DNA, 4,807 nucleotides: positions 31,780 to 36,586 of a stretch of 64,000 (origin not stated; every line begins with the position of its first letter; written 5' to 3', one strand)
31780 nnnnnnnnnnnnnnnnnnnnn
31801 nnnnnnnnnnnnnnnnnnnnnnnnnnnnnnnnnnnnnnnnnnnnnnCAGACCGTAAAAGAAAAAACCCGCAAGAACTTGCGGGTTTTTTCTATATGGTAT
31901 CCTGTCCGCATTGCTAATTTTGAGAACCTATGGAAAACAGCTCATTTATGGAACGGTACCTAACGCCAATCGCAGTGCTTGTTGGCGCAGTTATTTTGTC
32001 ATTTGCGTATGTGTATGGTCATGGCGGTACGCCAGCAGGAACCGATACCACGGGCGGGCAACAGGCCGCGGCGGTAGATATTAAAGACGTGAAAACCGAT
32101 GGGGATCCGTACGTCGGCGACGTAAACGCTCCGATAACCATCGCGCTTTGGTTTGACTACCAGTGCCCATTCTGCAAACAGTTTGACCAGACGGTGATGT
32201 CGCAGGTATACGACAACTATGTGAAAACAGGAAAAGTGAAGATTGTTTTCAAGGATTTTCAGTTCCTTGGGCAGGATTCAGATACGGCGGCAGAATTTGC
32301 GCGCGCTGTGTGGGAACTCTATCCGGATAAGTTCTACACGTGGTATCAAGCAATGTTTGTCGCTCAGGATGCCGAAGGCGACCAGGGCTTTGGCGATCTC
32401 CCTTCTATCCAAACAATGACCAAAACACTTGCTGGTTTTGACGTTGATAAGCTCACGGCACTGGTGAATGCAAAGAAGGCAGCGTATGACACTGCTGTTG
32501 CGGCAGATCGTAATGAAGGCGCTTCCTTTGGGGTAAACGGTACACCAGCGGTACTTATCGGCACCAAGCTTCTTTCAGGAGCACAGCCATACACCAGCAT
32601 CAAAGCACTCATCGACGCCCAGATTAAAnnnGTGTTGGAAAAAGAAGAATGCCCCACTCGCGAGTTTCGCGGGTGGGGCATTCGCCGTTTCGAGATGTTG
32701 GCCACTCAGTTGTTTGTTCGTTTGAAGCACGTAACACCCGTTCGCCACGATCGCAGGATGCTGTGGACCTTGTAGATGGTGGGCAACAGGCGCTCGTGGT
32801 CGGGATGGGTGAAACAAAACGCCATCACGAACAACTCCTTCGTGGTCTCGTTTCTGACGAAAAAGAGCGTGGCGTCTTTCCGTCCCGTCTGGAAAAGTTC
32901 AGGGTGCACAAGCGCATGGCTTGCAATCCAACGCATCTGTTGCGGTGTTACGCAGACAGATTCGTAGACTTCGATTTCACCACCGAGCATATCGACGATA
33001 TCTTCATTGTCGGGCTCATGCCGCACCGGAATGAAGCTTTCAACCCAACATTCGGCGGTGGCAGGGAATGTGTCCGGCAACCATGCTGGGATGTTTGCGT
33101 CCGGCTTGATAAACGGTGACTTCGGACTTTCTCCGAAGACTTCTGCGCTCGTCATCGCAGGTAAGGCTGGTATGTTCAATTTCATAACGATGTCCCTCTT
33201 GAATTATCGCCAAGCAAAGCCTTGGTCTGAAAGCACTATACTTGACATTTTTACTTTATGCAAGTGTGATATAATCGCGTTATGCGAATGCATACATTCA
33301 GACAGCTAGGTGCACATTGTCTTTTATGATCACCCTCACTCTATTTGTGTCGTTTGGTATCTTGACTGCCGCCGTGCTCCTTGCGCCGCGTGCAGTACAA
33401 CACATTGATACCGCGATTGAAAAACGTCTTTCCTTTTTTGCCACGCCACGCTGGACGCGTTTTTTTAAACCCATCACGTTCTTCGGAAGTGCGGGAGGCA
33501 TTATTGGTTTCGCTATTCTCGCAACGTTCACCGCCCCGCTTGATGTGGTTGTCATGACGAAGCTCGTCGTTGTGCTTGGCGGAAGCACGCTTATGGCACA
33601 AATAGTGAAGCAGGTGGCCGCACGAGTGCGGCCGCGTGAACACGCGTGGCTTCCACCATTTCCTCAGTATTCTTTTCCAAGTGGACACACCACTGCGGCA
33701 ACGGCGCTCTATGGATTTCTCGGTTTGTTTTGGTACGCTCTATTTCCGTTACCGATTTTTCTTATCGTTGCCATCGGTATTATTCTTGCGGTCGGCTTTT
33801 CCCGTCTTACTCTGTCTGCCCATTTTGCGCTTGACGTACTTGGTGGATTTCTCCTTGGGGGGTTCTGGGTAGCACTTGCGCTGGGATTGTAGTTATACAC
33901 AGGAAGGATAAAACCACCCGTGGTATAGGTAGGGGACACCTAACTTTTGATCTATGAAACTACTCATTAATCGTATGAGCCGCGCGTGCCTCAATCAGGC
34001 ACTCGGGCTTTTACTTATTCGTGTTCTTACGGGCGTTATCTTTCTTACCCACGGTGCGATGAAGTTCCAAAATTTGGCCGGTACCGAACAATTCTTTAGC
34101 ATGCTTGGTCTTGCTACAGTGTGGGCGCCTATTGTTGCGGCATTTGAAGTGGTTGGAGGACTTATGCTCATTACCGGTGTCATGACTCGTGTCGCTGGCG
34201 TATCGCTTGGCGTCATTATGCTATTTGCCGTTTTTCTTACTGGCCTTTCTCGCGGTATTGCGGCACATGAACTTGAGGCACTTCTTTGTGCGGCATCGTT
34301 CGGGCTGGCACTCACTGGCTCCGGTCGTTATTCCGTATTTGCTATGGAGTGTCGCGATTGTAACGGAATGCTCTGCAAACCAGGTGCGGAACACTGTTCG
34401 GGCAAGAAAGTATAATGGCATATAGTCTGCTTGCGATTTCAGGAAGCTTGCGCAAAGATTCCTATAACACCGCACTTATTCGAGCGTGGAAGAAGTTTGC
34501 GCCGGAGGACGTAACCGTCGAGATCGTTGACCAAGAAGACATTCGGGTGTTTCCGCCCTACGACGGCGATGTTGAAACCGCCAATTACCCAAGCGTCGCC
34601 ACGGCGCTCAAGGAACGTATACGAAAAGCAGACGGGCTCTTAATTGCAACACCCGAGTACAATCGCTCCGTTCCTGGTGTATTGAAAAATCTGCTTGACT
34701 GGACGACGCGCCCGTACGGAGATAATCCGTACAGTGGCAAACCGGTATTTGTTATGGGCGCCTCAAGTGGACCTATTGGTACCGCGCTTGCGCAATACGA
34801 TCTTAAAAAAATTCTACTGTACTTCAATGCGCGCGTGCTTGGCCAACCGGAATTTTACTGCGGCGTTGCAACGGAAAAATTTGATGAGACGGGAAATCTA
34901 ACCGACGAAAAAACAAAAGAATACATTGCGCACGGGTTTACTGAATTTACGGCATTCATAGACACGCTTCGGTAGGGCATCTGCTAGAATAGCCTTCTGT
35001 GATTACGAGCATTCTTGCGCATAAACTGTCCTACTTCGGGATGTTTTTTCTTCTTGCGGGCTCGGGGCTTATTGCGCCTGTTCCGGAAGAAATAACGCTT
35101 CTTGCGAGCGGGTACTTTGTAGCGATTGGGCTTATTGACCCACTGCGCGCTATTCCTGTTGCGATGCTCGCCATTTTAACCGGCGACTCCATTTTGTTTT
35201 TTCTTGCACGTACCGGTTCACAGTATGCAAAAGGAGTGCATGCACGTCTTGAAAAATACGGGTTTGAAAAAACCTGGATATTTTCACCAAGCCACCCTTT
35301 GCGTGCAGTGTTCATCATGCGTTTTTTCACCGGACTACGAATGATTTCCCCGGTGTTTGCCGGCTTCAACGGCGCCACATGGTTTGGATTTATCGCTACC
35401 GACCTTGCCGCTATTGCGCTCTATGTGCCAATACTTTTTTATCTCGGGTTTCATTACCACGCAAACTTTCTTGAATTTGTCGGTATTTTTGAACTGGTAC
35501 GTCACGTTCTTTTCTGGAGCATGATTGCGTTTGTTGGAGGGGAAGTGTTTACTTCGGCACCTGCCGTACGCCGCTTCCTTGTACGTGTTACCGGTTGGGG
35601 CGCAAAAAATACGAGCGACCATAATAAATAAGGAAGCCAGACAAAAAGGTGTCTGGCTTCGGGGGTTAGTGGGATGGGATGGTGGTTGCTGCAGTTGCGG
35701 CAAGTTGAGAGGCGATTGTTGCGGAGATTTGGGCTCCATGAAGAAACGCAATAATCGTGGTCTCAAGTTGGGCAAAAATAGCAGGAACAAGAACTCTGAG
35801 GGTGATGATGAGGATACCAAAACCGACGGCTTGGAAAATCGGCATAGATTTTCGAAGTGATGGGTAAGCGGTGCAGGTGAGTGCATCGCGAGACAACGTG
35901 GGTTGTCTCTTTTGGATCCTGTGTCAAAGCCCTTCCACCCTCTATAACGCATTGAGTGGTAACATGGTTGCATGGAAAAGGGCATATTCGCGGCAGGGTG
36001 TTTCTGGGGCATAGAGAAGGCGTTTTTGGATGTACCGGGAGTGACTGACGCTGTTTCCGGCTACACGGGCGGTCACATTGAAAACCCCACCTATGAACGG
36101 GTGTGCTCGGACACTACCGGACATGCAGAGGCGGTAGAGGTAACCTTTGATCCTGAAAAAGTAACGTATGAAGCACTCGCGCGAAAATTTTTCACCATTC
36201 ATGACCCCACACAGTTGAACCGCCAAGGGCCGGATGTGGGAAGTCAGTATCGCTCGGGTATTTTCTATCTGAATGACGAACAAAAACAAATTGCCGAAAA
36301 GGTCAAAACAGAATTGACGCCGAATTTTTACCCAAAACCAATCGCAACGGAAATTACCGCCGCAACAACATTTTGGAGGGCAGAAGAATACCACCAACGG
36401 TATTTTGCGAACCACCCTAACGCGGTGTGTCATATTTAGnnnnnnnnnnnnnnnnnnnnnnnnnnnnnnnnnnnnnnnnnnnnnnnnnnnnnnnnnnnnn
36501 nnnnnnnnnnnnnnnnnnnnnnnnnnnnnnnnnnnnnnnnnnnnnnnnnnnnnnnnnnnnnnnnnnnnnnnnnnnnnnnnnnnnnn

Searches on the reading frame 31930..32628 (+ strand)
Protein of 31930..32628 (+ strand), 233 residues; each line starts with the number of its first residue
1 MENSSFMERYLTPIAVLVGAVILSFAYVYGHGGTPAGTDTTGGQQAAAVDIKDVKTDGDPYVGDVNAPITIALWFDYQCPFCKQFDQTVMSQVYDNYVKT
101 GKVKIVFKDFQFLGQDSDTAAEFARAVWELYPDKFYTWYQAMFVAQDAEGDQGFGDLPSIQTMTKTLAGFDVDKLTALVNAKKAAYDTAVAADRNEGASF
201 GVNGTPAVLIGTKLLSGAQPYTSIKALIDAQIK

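Call 76: search_protein_families(library=pfam, proteins=[window:31930-32628:+], max_evalue=0.001)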
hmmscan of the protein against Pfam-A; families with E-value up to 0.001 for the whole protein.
window:31930-32628:+ (233 aa): 3 families
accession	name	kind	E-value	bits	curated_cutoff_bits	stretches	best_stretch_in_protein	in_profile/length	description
PF13462.12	Thioredoxin_4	-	8.3e-28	98.1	23.2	1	56-230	2-165/165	Thioredoxin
PF01323.26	DSBA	-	1e-15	58.5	25.6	1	70-226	1-188/191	DSBA-like thioredoxin domain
PF13098.12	Thioredoxin_2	-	9e-05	23.2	27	1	70-221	8-97/104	Thioredoxin-like domain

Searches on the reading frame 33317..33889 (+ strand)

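Call 17: search_protein_families(library=pfam, proteins=[window:33317-33889:+], max_evalue=0.01)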
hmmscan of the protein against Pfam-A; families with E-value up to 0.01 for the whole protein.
window:33317-33889:+ (191 aa): 1 family
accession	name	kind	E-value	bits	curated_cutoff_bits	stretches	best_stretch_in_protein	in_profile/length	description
PF01569.27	PAP2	-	1.1e-16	61.1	27.2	1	82-188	4-121/130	PAP2 superfamily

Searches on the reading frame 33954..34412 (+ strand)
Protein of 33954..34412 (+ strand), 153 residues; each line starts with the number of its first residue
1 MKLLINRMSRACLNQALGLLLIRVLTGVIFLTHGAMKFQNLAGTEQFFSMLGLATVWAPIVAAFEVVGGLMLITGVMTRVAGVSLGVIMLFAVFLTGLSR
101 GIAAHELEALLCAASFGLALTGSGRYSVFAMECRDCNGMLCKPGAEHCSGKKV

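Call 17: search_protein_families(library=pfam, proteins=[window:33954-34412:+], max_evalue=0.01)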
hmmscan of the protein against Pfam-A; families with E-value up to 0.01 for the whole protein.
window:33954-34412:+ (153 aa): 4 families
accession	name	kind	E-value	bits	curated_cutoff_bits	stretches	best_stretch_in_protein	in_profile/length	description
PF07681.17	DoxX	-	4.4e-19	69.3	23.6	1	18-96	1-83/85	DoxX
PF07291.16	MauE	-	0.0001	23.1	27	1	19-103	5-92/128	Methylamine utilisation protein MauE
PF13564.11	DoxX_2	-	0.0004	20.9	26.3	1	23-112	3-97/103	DoxX-like family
PF04173.18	DoxD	-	0.0032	17.8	22.7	1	60-131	70-143/167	TQO small subunit DoxD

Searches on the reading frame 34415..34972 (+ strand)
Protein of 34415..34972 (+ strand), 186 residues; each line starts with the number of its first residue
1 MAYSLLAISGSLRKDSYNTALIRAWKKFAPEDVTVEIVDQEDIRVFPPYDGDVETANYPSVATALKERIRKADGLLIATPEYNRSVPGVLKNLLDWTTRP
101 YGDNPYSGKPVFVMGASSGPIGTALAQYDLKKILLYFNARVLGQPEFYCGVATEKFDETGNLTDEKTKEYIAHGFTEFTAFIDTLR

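Call 17: search_protein_families(library=pfam, proteins=[window:34415-34972:+], max_evalue=0.01)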
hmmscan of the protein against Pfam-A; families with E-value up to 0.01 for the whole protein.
window:34415-34972:+ (186 aa): 2 families
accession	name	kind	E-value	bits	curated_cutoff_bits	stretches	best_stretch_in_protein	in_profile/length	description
PF03358.20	FMN_red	-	5e-39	133.8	24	1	5-151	3-149/152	NADPH-dependent FMN reductase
PF02525.22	Flavodoxin_2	-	9.5e-09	35.7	27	1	6-136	4-157/198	Flavodoxin-like fold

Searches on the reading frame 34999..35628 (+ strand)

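Call 17: search_protein_families(library=pfam, proteins=[window:34999-35628:+], max_evalue=0.01)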
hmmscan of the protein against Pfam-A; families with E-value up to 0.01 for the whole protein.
window:34999-35628:+ (210 aa): 1 family
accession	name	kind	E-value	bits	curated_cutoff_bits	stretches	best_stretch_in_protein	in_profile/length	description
PF09335.16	VTT_dom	-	4.1e-07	30.9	33.9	1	28-150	1-121/123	VTT domain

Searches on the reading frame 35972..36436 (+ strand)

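Call 17: search_protein_families(library=pfam, proteins=[window:35972-36436:+], max_evalue=0.01)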
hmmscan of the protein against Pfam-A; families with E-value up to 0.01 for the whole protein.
window:35972-36436:+ (155 aa): 1 family
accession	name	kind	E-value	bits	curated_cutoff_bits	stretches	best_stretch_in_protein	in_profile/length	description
PF01625.27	PMSR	-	2.3e-65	219.9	23.7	1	5-154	3-153/153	Peptide methionine sulfoxide reductase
